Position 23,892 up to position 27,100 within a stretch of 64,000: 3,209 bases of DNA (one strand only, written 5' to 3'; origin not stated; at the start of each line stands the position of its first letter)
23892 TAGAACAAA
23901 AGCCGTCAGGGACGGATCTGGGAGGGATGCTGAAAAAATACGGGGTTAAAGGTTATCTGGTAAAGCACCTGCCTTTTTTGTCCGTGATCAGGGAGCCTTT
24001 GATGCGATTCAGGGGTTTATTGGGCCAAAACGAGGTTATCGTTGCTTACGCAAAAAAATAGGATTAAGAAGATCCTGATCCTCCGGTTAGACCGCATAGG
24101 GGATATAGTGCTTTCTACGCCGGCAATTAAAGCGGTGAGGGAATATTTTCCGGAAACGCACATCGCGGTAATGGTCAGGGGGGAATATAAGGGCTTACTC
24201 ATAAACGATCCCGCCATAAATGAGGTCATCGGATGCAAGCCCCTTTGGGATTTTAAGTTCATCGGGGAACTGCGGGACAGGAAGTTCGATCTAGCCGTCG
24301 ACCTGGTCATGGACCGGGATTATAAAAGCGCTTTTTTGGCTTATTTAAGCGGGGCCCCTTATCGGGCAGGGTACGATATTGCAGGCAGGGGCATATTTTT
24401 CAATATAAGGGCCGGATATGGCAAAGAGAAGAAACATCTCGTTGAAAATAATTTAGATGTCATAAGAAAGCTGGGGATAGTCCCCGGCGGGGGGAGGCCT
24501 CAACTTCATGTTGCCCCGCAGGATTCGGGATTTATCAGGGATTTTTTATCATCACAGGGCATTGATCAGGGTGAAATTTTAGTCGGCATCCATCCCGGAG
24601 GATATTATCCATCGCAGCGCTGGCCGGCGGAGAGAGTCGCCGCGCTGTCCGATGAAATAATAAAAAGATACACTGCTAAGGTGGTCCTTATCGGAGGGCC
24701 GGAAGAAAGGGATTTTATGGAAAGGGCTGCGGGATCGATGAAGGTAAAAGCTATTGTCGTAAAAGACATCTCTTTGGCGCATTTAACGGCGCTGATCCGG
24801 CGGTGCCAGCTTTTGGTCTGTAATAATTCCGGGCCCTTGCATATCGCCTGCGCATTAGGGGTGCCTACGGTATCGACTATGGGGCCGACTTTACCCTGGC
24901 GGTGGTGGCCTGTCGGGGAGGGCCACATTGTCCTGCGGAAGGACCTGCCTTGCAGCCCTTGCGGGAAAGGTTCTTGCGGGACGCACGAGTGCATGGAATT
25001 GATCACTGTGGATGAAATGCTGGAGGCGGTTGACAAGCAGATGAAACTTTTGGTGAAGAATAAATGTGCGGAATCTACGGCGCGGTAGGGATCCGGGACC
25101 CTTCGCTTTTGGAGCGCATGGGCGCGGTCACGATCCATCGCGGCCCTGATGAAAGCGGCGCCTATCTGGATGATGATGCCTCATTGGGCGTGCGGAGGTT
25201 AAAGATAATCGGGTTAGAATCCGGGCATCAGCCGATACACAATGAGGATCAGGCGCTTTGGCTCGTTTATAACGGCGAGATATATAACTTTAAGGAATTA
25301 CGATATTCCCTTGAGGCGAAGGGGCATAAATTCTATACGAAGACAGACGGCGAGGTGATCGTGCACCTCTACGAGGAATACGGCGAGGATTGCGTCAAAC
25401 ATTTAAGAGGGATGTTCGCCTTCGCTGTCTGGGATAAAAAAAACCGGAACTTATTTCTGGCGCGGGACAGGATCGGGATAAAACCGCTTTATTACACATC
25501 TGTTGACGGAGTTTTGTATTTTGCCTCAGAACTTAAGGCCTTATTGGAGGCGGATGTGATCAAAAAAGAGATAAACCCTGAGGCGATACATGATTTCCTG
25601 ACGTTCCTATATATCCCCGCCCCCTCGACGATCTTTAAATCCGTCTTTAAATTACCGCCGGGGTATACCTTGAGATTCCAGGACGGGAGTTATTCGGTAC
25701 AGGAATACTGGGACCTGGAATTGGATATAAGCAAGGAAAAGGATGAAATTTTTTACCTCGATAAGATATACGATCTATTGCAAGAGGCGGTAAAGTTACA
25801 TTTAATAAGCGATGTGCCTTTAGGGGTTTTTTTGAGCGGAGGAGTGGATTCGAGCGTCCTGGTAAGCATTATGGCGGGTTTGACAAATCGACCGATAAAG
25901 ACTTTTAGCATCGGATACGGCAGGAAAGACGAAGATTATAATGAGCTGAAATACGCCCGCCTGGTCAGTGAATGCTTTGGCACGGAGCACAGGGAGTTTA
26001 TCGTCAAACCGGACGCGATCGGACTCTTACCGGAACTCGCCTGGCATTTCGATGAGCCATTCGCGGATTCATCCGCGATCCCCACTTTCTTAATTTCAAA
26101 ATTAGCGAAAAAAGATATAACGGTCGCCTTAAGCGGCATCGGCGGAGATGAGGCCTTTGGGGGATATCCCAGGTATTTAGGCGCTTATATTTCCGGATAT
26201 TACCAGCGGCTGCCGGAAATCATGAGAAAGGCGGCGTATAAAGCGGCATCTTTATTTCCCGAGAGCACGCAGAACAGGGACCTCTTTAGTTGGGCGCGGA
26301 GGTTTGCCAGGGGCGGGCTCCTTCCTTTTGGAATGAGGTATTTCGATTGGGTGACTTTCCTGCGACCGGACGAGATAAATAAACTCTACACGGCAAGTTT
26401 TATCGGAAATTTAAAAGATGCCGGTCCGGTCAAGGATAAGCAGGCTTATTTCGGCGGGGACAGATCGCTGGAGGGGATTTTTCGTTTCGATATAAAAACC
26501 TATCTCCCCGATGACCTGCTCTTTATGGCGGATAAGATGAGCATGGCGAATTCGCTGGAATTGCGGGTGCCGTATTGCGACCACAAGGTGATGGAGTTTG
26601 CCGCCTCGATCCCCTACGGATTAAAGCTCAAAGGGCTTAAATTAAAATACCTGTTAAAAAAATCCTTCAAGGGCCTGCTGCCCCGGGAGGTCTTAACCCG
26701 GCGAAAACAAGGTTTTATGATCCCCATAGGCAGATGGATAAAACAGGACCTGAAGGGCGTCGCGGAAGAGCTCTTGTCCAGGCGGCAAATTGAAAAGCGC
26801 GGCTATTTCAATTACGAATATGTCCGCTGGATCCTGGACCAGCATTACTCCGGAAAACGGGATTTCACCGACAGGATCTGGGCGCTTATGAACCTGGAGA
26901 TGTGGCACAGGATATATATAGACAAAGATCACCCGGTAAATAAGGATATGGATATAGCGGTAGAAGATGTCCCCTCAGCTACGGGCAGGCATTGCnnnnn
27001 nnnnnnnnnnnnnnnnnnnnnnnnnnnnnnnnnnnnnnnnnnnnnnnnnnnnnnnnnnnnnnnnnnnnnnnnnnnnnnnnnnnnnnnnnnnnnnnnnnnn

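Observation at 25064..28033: Single-frame fusion of an asparagine-synthase-like amidotransferase to a GT9 heptosyltransferase-like domain, next to free-standing copies of both halves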

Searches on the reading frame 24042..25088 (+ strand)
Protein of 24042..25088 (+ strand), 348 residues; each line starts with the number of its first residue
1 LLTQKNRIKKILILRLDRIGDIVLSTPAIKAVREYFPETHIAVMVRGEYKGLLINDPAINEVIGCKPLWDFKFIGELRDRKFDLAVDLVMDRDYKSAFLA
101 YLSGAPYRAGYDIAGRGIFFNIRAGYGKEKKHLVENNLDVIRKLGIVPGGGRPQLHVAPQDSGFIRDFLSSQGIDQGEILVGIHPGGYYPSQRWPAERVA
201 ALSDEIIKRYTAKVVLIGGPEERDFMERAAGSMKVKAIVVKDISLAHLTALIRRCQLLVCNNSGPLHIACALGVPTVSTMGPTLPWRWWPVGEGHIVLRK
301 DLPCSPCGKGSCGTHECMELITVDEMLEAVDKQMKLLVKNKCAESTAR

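Call 5: search_protein_families(library=pfam, proteins=[window:24042-25088:+], max_evalue=0.001)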
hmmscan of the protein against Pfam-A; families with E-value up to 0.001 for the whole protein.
window:24042-25088:+ (348 aa): 1 family
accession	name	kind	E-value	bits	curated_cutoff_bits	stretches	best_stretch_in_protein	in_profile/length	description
PF01075.23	Glyco_transf_9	-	6.4e-31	108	22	1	72-312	3-241/247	Glycosyltransferase family 9 (heptosyltransferase)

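Call 30: search_protein_families(library=ncbifam, proteins=[window:24042-25085:+], max_evalue=0.00001)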
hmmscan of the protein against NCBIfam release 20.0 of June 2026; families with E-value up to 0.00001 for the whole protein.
window:24042-25085:+ (348 aa): 6 families
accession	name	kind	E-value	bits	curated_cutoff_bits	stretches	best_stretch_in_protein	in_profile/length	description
TIGR02195.1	heptsyl_trn_II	equivalog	2.1e-33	115.9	134.6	1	10-332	1-336/339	lipopolysaccharide heptosyltransferase II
TIGR02201.1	heptsyl_trn_III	equivalog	6.7e-31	107.6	170.2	1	10-299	1-305/344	putative lipopolysaccharide heptosyltransferase III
NF007742.0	PRK10422.1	equivalog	4.4e-22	78.4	467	1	6-331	3-340/352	lipopolysaccharide core heptosyltransferase RfaQ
NF008162.0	PRK10916.1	equivalog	1.7e-18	66.9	569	1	10-333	2-342/348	ADP-heptose--LPS heptosyltransferase RfaF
TIGR02193.1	heptsyl_trn_I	equivalog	4.7e-18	65.5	185.3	1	10-299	1-300/320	lipopolysaccharide heptosyltransferase I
NF008204.0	PRK10964.1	equivalog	3.5e-06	26.4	437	0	94-285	97-284/322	lipopolysaccharide heptosyltransferase RfaC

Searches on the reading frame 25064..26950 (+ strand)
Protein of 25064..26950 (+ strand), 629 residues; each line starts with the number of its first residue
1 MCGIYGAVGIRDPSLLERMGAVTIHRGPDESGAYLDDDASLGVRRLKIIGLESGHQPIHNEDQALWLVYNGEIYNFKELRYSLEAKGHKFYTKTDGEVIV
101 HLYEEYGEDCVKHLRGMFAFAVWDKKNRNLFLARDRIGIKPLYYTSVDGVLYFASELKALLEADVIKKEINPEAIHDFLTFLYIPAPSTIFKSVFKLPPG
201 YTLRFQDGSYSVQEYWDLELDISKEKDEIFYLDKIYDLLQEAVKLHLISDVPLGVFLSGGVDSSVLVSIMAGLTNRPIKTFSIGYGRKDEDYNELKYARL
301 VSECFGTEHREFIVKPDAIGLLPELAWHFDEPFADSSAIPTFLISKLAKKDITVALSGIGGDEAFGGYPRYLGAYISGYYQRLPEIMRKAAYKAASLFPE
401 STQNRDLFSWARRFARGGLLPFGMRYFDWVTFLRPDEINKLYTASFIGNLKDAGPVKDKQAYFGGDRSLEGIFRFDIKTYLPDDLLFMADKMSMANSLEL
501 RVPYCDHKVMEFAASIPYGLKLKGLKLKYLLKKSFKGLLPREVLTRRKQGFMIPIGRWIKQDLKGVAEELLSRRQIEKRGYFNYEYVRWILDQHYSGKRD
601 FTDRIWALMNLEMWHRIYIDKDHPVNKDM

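Call 28: search_solved_structures(query=window:25064-26950:+, max_evalue=0.00001, show_alignments=2)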
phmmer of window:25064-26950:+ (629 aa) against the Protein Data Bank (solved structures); distinct sequences matched with E-value up to 0.00001: 6.
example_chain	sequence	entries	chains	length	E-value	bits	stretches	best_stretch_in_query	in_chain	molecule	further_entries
7ylz_A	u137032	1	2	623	2.1e-58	201.6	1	1-369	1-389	hydroxyamidotransferase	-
1ct9_A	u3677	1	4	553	1e-51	179.5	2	19-162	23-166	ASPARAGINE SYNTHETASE B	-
6gq3_A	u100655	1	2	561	7.6e-45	156.8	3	1-161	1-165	Asparagine synthetase [glutamine-hydrolyzing]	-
8sue_A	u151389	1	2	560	4e-44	154.4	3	2-161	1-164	Asparagine synthetase [glutamine-hydrolyzing]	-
9b6c_A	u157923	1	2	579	2.3e-43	151.9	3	2-161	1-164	Asparagine synthetase [glutamine-hydrolyzing]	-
1jgt_A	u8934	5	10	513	2.4e-11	46.1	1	68-369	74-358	BETA-LACTAM SYNTHETASE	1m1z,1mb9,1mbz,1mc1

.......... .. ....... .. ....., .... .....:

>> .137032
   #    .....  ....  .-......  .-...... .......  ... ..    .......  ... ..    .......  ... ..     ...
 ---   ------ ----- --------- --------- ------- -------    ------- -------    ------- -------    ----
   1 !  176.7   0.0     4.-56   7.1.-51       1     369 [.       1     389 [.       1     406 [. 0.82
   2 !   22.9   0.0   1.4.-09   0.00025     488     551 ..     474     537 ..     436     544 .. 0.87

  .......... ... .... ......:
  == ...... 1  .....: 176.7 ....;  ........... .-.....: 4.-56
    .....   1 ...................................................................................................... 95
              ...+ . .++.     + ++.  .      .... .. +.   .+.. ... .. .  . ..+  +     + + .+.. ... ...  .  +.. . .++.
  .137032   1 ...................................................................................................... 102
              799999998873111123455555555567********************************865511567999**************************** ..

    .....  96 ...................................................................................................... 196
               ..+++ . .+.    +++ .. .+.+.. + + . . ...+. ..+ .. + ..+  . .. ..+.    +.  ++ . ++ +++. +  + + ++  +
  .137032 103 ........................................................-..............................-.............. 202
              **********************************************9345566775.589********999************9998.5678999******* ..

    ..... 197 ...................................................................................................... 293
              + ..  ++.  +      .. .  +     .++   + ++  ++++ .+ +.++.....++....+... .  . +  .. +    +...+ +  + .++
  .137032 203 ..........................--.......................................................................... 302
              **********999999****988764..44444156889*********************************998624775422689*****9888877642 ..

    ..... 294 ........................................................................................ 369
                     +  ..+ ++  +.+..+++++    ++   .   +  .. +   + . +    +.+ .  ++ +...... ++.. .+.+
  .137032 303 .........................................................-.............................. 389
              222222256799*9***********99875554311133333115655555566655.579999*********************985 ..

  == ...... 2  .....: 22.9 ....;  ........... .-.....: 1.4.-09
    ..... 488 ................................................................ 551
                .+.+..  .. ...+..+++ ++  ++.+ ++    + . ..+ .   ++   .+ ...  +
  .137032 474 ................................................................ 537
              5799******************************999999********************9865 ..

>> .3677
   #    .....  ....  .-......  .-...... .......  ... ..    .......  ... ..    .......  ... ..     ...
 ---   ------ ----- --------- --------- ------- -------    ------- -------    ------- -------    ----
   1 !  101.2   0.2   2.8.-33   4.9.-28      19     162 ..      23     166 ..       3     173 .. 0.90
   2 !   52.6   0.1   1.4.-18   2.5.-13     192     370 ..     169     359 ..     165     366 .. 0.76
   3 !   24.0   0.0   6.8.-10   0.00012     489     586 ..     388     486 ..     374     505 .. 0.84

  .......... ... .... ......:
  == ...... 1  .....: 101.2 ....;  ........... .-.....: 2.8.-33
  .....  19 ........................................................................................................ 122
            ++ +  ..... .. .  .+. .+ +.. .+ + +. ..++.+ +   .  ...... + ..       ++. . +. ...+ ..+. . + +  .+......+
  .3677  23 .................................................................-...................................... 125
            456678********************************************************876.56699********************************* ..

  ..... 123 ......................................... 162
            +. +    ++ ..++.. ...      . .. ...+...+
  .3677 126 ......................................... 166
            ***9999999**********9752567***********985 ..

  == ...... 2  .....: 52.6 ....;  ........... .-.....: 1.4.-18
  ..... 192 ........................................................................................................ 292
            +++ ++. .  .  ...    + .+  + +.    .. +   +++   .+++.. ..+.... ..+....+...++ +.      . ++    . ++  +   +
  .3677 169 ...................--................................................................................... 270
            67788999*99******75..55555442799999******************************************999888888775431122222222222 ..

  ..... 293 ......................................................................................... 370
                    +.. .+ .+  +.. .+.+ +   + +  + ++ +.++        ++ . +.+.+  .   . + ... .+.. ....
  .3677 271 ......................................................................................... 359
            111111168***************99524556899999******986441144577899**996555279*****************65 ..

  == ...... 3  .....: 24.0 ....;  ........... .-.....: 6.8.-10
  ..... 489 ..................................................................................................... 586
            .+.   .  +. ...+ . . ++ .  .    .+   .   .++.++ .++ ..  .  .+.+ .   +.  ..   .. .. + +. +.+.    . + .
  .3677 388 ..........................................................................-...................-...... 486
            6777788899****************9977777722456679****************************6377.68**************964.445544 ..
